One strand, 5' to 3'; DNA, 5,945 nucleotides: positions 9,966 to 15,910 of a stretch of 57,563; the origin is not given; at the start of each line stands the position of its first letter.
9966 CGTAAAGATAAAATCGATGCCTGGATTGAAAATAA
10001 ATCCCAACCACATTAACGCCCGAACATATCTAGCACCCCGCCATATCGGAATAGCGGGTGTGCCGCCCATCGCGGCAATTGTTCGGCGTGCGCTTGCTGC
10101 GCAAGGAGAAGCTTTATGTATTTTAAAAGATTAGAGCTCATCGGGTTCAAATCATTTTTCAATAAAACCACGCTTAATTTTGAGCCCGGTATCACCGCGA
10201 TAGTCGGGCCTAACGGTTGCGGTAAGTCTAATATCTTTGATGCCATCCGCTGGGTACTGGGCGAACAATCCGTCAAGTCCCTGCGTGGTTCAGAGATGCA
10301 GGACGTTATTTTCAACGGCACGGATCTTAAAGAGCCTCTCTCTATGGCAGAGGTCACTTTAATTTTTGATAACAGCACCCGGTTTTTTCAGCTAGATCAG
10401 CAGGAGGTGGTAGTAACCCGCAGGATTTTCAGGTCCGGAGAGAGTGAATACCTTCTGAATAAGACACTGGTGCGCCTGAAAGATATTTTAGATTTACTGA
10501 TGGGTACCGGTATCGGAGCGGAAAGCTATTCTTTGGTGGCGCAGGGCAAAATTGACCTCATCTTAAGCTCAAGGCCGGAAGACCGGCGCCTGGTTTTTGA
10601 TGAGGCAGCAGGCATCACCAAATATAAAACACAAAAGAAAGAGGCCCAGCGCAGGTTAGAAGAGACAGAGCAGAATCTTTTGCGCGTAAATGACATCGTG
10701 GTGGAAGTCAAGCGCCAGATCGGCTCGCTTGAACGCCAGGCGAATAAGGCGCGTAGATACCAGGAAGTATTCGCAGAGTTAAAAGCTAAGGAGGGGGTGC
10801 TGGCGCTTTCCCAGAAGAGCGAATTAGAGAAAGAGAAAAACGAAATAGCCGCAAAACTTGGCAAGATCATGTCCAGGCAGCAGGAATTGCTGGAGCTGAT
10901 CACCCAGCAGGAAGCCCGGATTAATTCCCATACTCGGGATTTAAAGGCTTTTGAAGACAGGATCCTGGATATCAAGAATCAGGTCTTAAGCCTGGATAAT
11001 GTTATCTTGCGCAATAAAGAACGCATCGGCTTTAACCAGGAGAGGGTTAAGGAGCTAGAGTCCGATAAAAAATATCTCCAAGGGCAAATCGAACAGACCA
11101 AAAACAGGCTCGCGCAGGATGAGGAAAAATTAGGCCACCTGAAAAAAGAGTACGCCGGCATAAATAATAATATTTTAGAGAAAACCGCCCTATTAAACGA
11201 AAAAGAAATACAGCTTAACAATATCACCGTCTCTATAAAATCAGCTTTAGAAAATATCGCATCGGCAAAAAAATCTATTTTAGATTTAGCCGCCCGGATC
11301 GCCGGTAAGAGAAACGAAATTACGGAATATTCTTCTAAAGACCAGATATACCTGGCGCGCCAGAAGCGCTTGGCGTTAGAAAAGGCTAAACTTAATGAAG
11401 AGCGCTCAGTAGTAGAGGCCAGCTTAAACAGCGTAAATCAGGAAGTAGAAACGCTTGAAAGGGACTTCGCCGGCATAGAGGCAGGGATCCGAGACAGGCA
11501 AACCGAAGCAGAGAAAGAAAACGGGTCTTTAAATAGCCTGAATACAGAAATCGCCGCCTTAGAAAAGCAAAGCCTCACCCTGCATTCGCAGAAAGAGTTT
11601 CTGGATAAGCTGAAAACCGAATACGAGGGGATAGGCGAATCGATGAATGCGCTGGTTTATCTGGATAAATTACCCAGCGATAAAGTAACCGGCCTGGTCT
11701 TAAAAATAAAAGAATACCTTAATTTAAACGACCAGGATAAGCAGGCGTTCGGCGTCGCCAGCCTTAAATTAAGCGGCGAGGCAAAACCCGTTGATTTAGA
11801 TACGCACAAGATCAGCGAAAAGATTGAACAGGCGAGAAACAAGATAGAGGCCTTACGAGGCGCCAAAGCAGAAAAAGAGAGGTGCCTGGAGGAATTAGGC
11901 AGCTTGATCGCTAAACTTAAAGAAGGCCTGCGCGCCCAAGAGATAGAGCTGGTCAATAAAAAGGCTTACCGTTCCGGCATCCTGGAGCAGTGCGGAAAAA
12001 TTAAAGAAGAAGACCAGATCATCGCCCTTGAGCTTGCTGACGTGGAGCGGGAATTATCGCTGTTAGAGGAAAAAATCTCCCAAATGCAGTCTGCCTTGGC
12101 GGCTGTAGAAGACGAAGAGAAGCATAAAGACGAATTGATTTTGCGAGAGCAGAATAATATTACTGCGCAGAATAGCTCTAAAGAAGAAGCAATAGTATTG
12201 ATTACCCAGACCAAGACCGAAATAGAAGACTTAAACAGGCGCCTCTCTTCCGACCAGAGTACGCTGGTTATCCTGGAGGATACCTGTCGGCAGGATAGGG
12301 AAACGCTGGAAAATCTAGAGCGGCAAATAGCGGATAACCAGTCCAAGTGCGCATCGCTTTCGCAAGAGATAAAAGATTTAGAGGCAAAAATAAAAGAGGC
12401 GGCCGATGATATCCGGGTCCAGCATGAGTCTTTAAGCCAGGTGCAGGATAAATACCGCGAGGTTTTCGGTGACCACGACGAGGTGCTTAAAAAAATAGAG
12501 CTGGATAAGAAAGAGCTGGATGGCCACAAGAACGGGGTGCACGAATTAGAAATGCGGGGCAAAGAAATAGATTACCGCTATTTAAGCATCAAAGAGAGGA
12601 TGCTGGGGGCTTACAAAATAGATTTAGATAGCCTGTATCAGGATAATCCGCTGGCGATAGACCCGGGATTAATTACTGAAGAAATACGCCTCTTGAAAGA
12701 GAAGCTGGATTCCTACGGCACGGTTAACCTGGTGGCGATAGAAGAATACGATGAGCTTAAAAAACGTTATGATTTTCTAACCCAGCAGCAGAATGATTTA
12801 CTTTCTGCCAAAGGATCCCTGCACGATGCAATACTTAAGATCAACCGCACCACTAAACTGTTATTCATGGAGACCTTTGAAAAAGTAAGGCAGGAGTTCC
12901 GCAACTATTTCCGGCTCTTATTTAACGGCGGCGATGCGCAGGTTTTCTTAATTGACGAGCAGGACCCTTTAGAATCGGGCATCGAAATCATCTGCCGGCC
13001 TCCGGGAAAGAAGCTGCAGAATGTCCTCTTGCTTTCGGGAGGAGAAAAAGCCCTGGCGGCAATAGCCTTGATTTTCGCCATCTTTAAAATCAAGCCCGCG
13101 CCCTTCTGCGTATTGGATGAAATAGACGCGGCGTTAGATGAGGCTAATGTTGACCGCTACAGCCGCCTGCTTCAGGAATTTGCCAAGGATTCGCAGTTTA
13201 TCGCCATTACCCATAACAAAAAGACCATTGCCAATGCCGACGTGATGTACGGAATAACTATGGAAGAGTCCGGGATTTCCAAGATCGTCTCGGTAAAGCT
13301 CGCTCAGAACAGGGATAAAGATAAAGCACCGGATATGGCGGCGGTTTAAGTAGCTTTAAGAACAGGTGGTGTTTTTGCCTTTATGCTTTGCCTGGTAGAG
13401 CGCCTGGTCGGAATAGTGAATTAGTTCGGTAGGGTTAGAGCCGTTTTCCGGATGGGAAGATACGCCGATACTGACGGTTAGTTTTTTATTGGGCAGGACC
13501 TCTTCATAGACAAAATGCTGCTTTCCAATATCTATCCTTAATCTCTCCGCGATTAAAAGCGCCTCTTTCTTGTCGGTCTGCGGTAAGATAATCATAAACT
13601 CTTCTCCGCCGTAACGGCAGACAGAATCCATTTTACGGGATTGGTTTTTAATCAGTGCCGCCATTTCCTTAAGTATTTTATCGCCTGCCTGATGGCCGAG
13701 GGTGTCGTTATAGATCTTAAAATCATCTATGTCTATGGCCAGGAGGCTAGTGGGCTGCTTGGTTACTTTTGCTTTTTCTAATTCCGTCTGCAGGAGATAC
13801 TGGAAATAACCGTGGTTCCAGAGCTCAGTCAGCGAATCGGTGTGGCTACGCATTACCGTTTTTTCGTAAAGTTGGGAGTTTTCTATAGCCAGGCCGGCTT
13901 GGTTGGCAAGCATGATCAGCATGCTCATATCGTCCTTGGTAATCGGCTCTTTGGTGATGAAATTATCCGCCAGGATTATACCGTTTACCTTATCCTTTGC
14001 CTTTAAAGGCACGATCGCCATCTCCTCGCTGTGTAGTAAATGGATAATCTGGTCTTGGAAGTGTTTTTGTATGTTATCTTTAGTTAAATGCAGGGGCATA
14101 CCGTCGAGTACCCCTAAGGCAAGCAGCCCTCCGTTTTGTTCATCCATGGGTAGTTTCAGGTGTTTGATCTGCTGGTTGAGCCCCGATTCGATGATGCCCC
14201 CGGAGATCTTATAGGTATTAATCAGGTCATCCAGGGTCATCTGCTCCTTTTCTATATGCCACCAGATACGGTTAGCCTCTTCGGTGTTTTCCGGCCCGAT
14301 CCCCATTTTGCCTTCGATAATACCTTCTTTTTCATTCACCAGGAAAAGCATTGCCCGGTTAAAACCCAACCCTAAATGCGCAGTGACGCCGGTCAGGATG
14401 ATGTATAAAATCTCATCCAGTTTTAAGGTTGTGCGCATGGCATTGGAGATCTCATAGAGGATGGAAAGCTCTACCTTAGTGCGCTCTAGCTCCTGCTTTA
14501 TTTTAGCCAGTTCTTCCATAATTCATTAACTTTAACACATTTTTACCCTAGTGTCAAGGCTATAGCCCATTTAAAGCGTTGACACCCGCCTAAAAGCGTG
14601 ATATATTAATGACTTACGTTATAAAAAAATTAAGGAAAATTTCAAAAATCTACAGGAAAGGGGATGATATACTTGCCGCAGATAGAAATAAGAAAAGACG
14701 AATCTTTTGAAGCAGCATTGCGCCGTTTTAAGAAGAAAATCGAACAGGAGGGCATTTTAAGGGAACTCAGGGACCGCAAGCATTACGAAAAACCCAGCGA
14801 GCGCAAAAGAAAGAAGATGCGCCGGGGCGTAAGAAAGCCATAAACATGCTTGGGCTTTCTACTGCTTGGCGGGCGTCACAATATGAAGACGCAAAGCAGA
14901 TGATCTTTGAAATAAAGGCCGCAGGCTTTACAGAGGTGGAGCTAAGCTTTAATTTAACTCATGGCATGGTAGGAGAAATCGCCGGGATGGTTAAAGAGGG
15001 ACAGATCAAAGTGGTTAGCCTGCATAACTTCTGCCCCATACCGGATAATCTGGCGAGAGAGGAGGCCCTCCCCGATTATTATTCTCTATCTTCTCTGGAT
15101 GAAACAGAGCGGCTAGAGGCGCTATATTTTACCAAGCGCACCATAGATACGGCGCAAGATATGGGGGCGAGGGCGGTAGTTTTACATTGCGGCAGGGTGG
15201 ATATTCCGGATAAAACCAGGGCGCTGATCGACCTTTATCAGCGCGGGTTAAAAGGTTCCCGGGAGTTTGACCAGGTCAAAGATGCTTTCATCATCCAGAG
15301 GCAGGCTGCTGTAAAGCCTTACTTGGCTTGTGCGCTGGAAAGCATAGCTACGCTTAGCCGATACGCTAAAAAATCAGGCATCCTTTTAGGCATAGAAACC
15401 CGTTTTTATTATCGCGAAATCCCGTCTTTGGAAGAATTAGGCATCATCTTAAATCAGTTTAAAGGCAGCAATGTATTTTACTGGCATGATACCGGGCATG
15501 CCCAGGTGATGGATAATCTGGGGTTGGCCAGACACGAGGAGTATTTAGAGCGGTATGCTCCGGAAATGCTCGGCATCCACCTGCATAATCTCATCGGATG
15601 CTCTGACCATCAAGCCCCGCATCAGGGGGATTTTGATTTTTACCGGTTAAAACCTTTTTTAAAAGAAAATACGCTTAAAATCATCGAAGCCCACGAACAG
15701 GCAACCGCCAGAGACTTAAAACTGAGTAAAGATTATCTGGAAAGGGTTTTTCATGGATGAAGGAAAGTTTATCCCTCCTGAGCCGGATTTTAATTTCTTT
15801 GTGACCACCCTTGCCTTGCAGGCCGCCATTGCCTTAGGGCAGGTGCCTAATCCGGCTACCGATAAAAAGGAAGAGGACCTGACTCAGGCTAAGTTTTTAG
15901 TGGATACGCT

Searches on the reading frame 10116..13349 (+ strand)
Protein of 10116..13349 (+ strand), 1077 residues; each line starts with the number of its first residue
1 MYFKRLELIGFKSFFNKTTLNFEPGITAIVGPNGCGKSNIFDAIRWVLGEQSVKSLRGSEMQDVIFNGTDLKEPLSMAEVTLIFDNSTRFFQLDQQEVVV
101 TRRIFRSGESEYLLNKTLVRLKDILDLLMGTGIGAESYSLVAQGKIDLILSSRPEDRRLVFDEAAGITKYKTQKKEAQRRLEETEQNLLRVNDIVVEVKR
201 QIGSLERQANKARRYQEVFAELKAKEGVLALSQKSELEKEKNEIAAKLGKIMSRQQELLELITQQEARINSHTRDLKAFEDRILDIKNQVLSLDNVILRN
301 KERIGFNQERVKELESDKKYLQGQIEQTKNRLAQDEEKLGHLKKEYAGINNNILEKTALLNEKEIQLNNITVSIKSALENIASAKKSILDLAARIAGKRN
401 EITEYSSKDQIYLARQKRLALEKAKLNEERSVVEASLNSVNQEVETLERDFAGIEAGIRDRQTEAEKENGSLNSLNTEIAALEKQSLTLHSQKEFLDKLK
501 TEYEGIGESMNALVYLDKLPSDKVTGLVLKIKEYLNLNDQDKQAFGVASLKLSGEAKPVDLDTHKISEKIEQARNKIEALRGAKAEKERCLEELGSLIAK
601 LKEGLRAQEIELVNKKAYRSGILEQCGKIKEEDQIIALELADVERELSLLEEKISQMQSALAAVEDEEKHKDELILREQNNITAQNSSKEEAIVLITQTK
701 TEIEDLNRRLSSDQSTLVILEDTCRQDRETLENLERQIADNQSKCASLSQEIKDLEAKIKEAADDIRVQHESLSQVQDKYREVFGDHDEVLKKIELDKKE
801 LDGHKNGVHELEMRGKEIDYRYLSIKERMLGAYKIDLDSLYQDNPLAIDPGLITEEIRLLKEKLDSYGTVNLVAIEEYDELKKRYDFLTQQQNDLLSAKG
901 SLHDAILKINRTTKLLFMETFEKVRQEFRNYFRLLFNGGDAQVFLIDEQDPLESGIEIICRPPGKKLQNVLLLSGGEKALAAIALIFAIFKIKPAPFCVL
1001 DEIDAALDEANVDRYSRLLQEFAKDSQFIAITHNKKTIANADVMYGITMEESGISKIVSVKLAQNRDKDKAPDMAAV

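Call 59: search_protein_families(library=pfam, proteins=[window:10116-13349:+], max_evalue=1e-8)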
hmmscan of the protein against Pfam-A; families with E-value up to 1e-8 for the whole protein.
window:10116-13349:+ (1077 aa): 2 families
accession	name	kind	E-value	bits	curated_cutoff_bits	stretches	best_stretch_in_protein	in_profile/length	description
PF02463.25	SMC_N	-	1.8e-74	250.3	40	1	3-1055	2-219/220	RecF/RecN/SMC N terminal domain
PF13304.12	AAA_21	-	5.8e-12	46.7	27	0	26-85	1-66/304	AAA domain, putative AbiEii toxin, Type IV TA system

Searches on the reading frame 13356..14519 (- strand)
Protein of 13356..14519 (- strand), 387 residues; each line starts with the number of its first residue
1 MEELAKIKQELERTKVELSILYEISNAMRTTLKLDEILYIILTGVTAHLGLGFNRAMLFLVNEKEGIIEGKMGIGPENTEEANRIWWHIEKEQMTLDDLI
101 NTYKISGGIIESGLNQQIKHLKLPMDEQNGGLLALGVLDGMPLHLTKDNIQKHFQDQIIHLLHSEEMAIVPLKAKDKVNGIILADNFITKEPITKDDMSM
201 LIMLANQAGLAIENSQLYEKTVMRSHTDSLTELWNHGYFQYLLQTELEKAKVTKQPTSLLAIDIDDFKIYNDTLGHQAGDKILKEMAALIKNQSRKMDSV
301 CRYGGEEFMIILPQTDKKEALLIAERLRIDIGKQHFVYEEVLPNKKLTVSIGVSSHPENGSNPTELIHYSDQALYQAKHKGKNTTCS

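Call 59: search_protein_families(library=pfam, proteins=[window:13356-14519:-], max_evalue=1e-8)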
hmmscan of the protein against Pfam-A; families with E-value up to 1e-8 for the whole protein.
window:13356-14519:- (387 aa): 1 family
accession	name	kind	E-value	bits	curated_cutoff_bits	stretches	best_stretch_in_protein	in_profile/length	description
PF00990.26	GGDEF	-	2.5e-47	161.1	23.8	1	225-383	1-160/161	Diguanylate cyclase, GGDEF domain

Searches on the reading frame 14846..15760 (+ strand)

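Call 59: search_protein_families(library=pfam, proteins=[window:14846-15760:+], max_evalue=1e-8)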
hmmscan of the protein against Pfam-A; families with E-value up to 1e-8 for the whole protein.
window:14846-15760:+ (304 aa): 1 family
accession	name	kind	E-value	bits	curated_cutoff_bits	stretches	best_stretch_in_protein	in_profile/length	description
PF01261.30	AP_endonuc_2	-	1.1e-16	61.7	31.1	1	23-281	4-228/249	Xylose isomerase-like TIM barrel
